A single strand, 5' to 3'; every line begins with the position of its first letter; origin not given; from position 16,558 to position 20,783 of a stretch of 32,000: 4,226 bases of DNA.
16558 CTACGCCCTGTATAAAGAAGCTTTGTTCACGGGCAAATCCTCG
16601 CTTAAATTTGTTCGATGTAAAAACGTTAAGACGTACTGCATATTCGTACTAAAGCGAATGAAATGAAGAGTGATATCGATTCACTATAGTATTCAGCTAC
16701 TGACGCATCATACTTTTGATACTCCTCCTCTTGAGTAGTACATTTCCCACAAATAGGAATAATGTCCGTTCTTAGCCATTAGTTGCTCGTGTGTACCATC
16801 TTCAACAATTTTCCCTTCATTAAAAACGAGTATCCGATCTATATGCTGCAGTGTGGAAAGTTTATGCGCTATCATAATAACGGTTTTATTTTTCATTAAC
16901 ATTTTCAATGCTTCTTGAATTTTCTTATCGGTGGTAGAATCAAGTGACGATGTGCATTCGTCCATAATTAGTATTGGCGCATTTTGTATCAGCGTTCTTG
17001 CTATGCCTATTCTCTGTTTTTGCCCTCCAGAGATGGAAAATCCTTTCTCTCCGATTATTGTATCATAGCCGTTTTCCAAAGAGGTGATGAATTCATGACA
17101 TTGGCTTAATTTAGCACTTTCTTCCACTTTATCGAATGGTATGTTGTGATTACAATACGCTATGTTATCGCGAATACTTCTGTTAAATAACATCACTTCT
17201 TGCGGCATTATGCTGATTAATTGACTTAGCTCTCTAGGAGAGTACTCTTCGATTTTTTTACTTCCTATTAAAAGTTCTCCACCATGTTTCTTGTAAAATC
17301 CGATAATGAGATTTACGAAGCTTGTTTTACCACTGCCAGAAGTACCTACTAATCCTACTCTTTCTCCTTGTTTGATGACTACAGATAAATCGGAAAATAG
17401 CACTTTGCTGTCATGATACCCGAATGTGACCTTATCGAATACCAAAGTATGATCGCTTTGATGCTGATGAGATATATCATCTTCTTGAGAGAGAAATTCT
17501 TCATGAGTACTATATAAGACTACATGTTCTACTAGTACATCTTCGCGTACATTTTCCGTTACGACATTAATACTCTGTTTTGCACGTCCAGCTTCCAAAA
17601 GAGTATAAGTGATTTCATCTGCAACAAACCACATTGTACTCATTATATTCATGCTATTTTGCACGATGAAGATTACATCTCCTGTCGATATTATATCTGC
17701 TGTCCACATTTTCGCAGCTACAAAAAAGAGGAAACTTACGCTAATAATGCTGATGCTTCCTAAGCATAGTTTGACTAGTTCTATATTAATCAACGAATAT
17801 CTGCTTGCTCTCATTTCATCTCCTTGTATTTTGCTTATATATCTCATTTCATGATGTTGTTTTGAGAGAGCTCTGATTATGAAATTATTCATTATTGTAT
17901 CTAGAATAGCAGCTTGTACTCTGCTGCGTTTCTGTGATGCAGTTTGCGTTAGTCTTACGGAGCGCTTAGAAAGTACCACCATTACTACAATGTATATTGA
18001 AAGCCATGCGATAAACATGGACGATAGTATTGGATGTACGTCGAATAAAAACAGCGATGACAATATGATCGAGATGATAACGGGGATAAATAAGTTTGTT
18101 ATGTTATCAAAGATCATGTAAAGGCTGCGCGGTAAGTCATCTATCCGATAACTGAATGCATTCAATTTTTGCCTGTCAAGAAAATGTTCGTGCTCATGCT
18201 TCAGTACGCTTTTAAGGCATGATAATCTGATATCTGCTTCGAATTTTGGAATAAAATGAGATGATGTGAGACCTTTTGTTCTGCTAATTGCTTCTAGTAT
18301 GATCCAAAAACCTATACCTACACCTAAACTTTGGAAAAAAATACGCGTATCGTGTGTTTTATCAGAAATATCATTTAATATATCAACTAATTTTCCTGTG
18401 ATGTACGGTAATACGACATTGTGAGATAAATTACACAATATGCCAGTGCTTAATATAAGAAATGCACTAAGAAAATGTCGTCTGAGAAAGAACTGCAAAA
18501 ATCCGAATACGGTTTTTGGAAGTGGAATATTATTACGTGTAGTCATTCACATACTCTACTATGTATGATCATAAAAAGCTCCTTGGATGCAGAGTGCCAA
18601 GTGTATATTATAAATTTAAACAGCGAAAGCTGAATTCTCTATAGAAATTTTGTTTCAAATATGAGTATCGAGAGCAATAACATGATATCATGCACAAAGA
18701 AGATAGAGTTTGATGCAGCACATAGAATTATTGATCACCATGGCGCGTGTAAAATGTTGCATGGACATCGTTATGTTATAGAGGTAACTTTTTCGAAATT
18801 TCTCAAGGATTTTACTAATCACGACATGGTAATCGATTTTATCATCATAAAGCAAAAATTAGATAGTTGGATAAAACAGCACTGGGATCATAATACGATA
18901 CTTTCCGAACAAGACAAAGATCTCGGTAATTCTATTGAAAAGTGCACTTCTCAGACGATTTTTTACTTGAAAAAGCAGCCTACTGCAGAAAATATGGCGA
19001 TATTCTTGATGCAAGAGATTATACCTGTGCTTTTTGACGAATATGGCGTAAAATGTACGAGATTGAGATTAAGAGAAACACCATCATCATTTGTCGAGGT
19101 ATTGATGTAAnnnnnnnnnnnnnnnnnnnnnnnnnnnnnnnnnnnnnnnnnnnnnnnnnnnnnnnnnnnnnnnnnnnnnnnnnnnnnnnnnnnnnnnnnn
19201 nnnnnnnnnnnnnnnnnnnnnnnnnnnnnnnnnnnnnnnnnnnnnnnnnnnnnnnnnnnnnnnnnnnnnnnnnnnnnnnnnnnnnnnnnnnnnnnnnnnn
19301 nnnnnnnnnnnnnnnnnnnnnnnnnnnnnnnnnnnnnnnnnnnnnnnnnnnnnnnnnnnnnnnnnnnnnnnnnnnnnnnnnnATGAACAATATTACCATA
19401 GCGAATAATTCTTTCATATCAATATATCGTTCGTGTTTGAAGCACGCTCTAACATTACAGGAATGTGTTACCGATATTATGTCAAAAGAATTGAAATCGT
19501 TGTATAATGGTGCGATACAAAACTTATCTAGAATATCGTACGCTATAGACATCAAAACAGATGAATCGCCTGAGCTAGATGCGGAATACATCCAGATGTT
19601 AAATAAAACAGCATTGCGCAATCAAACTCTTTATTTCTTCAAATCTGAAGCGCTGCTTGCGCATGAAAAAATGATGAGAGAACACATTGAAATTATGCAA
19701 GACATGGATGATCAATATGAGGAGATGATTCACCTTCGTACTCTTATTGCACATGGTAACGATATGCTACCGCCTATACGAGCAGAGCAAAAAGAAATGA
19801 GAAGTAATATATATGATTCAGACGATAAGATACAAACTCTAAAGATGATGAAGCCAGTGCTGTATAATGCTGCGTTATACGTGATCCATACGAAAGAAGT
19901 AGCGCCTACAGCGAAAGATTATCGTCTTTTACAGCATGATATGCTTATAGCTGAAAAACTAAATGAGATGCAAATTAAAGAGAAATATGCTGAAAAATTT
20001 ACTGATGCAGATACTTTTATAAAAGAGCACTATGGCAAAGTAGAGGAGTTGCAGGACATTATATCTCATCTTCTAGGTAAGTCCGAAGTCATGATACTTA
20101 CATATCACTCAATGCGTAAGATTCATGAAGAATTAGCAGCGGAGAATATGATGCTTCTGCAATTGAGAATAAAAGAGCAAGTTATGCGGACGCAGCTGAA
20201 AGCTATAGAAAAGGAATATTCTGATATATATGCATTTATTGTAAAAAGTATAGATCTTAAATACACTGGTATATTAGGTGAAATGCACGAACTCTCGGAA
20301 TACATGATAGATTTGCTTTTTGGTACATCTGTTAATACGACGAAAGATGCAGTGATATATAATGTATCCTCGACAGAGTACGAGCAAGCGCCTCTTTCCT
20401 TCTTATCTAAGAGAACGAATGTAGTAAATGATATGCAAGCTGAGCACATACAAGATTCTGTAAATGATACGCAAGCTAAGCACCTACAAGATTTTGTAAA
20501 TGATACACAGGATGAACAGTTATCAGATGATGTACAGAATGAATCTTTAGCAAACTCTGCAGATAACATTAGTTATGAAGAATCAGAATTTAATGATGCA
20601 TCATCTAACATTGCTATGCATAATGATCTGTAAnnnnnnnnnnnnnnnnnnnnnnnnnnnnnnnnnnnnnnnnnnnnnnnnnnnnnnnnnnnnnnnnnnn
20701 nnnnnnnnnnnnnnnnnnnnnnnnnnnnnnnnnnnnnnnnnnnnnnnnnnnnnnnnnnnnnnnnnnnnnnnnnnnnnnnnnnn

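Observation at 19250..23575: Tandem triplication of an unrecognisable 400-aa protein gene in an otherwise streamlined housekeeping region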

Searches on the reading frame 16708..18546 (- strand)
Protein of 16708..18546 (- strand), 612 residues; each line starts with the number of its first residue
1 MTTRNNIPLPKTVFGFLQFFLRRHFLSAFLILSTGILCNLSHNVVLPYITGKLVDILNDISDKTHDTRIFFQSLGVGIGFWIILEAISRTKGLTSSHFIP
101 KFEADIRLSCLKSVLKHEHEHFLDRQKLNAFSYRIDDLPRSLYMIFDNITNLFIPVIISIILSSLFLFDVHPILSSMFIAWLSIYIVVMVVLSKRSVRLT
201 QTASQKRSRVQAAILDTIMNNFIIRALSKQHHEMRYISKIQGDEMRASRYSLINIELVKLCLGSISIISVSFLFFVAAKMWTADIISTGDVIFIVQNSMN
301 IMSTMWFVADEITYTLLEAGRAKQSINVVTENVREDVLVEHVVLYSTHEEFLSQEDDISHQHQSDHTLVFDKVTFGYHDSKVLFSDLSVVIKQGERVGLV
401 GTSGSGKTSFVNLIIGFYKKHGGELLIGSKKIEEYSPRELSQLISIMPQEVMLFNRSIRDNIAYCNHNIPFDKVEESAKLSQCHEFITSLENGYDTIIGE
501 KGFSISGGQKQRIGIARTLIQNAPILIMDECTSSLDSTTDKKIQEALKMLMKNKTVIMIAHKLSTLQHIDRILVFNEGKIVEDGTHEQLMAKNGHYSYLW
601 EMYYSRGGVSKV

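Call 19: search_protein_families(library=ncbifam, proteins=[window:16708-18546:-], max_evalue=0.00001)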
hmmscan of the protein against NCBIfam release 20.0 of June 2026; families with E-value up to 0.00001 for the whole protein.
window:16708-18546:- (612 aa): 184 families (the best 25 are shown)
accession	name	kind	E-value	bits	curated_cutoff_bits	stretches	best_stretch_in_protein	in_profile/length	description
TIGR02203.1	MsbA_lipidA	equivalog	6.2e-84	282.5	602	1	104-604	88-570/572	lipid A export permease/ATP-binding protein MsbA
TIGR02204.1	MsbA_rel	hypoth_equivalog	1.3e-82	278.3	780.4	1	100-601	87-573/576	ABC transporter, permease/ATP-binding protein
TIGR03796.1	NHLM_micro_ABC1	equivalog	4.7e-75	253.2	853.3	1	20-599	148-708/710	NHLP family bacteriocin export ABC transporter peptidase/permease/ATPase subunit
TIGR01846.1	type_I_sec_HlyB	subfamily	1.4e-74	251.6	725.55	1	141-601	244-690/694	type I secretion system permease/ATPase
NF010178.0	PRK13657.1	equivalog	1.6e-74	251.4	733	1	168-599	152-566/588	glucan ABC transporter ATP-binding protein/ permease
NF045513.1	HepA_fam_ABC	equivalog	2.8e-72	244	725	1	142-602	165-605/610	heterocyst formation ABC transporter subunit HepA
TIGR00958.1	3a01208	subfamily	6.2e-71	239.6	874.6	1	368-599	479-710/711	antigen peptide transporter 2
NF052233.1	CphA_assoc_ABC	equivalog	1.7e-70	238.3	880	1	367-601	508-741/766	cyanophycin metabolism-associated ABC transporter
NF008381.0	PRK11176.1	equivalog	1.7e-70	238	867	1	172-605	165-581/582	lipid A ABC transporter ATP-binding protein/permease MsbA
TIGR01193.1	bacteriocin_ABC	subfamily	2.7e-67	227.8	523.85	1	44-600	173-706/708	peptide cleavage/export ABC transporter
TIGR03375.1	type_I_sec_LssB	subfamily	1.9e-64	218.2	693.1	1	353-593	451-692/696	type I secretion system permease/ATPase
NF008364.0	PRK11160.1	equivalog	2.1e-63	214.8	630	1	153-600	142-572/575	heme ABC transporter ATP-binding protein/permease CydC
NF008379.0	PRK11174.1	equivalog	1.5e-59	202.2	684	1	352-600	334-581/588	heme ABC transporter permease/ATP-binding protein CydD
TIGR03797.1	NHLM_micro_ABC2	equivalog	1.3e-58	199.1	709.4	1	13-599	123-681/686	NHLP bacteriocin export ABC transporter permease/ATPase subunit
TIGR02857.1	CydD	equivalog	1.5e-58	199.1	435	1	351-574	307-528/529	thiol reductant ABC exporter subunit CydD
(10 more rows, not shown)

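Call 28: find_related_loci(query=window:16708-18546:-, collection=genome_contigs, flank=10000)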
Query window:16708-18546:- (612 aa) in genome_contigs; peptide patterns used: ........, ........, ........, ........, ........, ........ (x = any residue, [..] = any of these).
47 stretches matched a pattern; 4 encode a relative of the query (tblastn E <= 1e-3); 4 distinct loci.
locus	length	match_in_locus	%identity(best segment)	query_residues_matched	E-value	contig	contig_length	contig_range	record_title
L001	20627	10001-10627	29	377-589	2e-18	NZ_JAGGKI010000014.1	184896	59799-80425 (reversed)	Paenibacillus lactis strain DSM 15596 Ga0454112_14, whole genome shotgun sequence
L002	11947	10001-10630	25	367-578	8e-15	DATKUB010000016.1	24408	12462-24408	MAG TPA_asm: Candidatus Nanopelagicaceae bacterium isolate SMAG_U14096 k141_896503, whole genome shotgun sequence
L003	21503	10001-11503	24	375-561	4e-7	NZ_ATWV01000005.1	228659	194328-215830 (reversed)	Treponema bryantii NK4A124 G626DRAFT_scaffold00005.5_C, whole genome shotgun sequence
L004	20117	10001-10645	24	380-584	2e-5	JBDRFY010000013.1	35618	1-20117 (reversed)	MAG: bacterium isolate MEGAHIT-group-1.402 k141_8868907, whole genome shotgun sequence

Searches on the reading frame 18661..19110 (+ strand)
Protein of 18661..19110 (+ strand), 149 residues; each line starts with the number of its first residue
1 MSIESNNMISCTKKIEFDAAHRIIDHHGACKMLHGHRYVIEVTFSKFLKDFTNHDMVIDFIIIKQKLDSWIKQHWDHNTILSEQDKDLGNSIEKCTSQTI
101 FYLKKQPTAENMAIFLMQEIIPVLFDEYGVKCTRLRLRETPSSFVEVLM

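Call 19: search_protein_families(library=ncbifam, proteins=[window:18661-19110:+], max_evalue=0.00001)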
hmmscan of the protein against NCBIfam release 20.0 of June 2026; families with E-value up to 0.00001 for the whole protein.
window:18661-19110:+ (149 aa): 2 families
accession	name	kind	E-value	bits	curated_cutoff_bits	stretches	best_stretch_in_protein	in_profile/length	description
TIGR03367.1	queuosine_QueD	equivalog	1.2e-21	76.9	89.25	1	12-120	3-90/92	6-carboxytetrahydropterin synthase QueD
TIGR00039.1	6PTHBS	subfamily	1.1e-19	70.9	125.5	1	10-143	3-115/124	6-pyruvoyl tetrahydropterin synthase/6-carboxytetrahydropterin synthase family protein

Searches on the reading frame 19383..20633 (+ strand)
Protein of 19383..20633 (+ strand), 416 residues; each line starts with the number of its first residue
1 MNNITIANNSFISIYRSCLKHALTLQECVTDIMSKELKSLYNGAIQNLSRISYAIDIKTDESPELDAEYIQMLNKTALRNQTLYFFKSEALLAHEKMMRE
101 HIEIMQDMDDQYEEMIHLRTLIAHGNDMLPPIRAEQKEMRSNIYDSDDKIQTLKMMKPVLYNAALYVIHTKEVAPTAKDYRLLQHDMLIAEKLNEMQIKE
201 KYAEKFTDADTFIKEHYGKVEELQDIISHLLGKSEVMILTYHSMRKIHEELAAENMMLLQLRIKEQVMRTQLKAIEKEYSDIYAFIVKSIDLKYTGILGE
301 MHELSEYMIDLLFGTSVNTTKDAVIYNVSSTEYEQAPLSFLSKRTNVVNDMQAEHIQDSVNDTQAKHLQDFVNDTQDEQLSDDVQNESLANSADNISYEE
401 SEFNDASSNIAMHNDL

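Call 6: search_protein_families(library=pfam, proteins=[window:19383-20633:+], max_evalue=1)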
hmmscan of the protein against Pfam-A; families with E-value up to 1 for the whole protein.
window:19383-20633:+ (416 aa): 0 families

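Call 7: search_protein_families(library=ncbifam, proteins=[window:19383-20633:+], max_evalue=1)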
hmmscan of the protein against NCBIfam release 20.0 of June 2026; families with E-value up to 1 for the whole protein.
window:19383-20633:+ (416 aa): 1 family
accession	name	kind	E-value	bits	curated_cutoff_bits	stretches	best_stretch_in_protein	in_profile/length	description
TIGR00669.1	asnA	equivalog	0.0054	16.1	292.8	1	2-166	2-167/330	aspartate--ammonia ligase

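Call 9: find_homologous_proteins(query=window:19383-20633:+, max_evalue=0.001)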
Query window:19383-20633:+ (416 aa): 3 proteins with E <= 0.001 among 2210 candidates.
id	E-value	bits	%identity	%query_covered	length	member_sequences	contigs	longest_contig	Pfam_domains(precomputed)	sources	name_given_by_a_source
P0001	4.0e-263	890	100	100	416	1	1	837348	-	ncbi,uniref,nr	ncbi:hypothetical protein Fsol_00080 [Candidatus Fokinia solitaria]|uniref:Uncharacterized protein n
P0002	4.2e-208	709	80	100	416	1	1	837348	-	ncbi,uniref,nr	ncbi:hypothetical protein Fsol_00081 [Candidatus Fokinia solitaria]|uniref:Uncharacterized protein n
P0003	2.0e-141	490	60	100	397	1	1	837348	-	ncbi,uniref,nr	ncbi:hypothetical protein Fsol_00082 [Candidatus Fokinia solitaria]|uniref:Uncharacterized protein n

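Call 18: find_related_loci(query=A1, collection=genome_contigs, flank=10000)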
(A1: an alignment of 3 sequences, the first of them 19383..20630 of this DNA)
Query A1 (416 aa) in genome_contigs; peptide patterns used: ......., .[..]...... (x = any residue, [..] = any of these).
124 stretches matched a pattern, but none encodes a relative of the query by tblastn (E <= 1e-3).

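Call 20: search_protein_representatives(alignment_id=A1)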
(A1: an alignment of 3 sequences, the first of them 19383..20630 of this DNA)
Query: 3 sequences, 416 profile positions. Proteins with E-value up to 0.001 (for the whole library): 1; up to 1e-10: 1; up to 1e-30: 1. The best 1 are listed.
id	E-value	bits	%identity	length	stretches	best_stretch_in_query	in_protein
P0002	6.6e-259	875.2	-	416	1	1-416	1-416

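Call 21: predict_structure(alignment_id=A1)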
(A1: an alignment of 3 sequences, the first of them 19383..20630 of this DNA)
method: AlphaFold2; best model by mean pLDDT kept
length: 416 residues; sequences in the alignment: 3
mean_pLDDT: 34.5   pTM: 0.16
mean pLDDT of the five models: 34.5, 34.4, 34.5, 34.2, 32.5
residues with pLDDT >= 90: 0; 70-90: 0; 50-70: 1; < 50: 415
segments of 3 or more residues with pLDDT < 50: 1-369, 371-416
pLDDT, mean of each block of 10 residues (from residue 1): 25 40 40 38 31 25 32 33 29 35 30 34 33 37 36 39 41 42 40 35 32 34 38 31 34 36 40 38 30 31 38 33 27 27 30 36 44 42 33 29 36 33
secondary structure, 60 per line:
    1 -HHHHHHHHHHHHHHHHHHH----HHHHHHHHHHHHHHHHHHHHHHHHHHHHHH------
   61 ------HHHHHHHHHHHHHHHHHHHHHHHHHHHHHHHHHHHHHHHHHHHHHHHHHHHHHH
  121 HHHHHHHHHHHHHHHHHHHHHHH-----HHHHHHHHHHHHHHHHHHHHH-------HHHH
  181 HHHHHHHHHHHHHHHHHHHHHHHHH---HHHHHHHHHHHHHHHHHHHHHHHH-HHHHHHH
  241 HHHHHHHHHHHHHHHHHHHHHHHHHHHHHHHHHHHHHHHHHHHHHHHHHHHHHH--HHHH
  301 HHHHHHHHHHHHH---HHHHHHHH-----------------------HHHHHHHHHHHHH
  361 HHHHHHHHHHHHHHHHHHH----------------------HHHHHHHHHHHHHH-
elements in order: H2-20 H25-54 H67-143 H149-169 H177-205 H209-232 H234-294 H297-313 H317-324 H348-379 H402-415

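Call 29: search_solved_structures(query=A1, max_evalue=10)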
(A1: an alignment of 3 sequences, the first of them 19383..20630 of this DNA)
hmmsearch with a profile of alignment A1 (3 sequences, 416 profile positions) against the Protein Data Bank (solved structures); distinct sequences matched with E-value up to 10: 1.
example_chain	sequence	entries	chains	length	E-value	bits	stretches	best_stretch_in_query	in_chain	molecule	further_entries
3zmf_A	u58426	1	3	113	0.061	15.5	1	288-374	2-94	GENERAL CONTROL PROTEIN GCN4, PUTATIVE INNER MEMBRANE PROTEIN, GENERAL CONTROL PROTEIN GCN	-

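Call 30: search_protein_families(library=phrogs, proteins=[window:19383-20633:+], max_evalue=1)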
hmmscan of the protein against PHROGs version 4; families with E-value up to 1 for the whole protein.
window:19383-20633:+ (416 aa): 1 family
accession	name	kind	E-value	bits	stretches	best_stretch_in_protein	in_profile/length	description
phrog_2033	-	integration and excision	0.85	10.8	1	259-285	33-55/59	excisionase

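Call 32: find_related_loci(query=A1, collection=metagenome_contigs, flank=10000)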
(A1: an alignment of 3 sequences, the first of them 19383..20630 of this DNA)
Query A1 (416 aa) in metagenome_contigs; peptide patterns used: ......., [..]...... (x = any residue, [..] = any of these).
600 stretches matched a pattern, but none encodes a relative of the query by tblastn (E <= 1e-3).

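Call 33: find_related_loci(query=A1, collection=viral_contigs, flank=5000)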
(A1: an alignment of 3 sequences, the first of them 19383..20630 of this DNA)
Query A1 (416 aa) in viral_contigs; peptide patterns used: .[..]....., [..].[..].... (x = any residue, [..] = any of these).
238 stretches matched a pattern, but none encodes a relative of the query by tblastn (E <= 1e-3).

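Call 34: search_dna_similar(query=window:19383-20633:+, collection=plasmids, mode=protein, max_evalue=0.01)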
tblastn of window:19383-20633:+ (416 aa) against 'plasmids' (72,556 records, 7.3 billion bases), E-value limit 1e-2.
No match.

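Call 35: search_dna_similar(query=window:19383-20633:+, collection=phages, mode=protein, max_evalue=0.01)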
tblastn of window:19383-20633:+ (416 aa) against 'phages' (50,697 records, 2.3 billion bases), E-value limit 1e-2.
No match.

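Call 56: search_protein_families(library=padloc, proteins=[window:19383-20633:+], max_evalue=1)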
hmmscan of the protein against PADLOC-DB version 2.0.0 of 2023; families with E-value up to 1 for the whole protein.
window:19383-20633:+ (416 aa): 0 families

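Call 72: find_homologous_proteins(query=A1, max_evalue=10)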
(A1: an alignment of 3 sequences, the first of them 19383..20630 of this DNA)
Query A1 (3 sequences) (416 aa, profile of the alignment): 3 proteins with E <= 10 among 3419 candidates.
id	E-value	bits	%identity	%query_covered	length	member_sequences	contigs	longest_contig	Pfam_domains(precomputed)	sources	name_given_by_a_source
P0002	2.1e-258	875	80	100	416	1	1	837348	-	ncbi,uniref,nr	ncbi:hypothetical protein Fsol_00081 [Candidatus Fokinia solitaria]|uniref:Uncharacterized protein n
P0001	3.8e-258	874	100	100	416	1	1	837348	-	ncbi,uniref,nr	ncbi:hypothetical protein Fsol_00080 [Candidatus Fokinia solitaria]|uniref:Uncharacterized protein n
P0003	3.6e-218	743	60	100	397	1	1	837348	-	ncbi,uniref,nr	ncbi:hypothetical protein Fsol_00082 [Candidatus Fokinia solitaria]|uniref:Uncharacterized protein n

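Call 78: find_encoding_contigs(protein=window:19383-20633:+, flank=10000, max_places=6)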
Protein window:19383-20633:+ (416 aa): no gene with exactly this product is on record in the collection.

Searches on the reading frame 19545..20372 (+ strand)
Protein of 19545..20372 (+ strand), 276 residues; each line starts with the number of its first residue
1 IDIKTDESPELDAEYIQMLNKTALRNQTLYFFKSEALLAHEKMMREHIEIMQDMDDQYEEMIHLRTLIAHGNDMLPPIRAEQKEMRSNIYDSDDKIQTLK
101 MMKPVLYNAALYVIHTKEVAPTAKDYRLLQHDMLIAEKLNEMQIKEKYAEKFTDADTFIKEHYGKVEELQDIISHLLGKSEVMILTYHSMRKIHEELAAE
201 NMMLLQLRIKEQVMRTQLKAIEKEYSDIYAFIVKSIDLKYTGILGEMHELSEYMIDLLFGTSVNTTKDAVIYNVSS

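Call 52: predict_structure(alignment_id=A3)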
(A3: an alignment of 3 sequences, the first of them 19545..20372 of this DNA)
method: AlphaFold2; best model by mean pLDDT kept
length: 276 residues; sequences in the alignment: 3
mean_pLDDT: 41.0   pTM: 0.22
mean pLDDT of the five models: 41.0, 38.8, 38.6, 38.3, 36.6
residues with pLDDT >= 90: 0; 70-90: 0; 50-70: 40; < 50: 236
segments of 3 or more residues with pLDDT < 50: 1-133, 176-218, 220-222, 224-247, 249-251, 262-276
pLDDT, mean of each block of 10 residues (from residue 1): 37 44 37 36 33 33 33 35 32 37 40 40 39 51 51 51 51 46 34 37 40 45 43 38 47 51 43 41
secondary structure, 60 per line:
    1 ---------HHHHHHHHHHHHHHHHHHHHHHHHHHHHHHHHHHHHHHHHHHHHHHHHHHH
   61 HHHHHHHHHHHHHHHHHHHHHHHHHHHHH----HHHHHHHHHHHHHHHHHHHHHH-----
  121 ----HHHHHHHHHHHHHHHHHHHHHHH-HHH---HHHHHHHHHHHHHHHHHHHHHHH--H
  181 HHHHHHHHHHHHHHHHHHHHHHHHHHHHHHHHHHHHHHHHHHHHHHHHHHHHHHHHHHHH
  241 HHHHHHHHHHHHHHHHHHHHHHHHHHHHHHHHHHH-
elements in order: H10-89 H94-115 H125-147 H155-177 H180-275
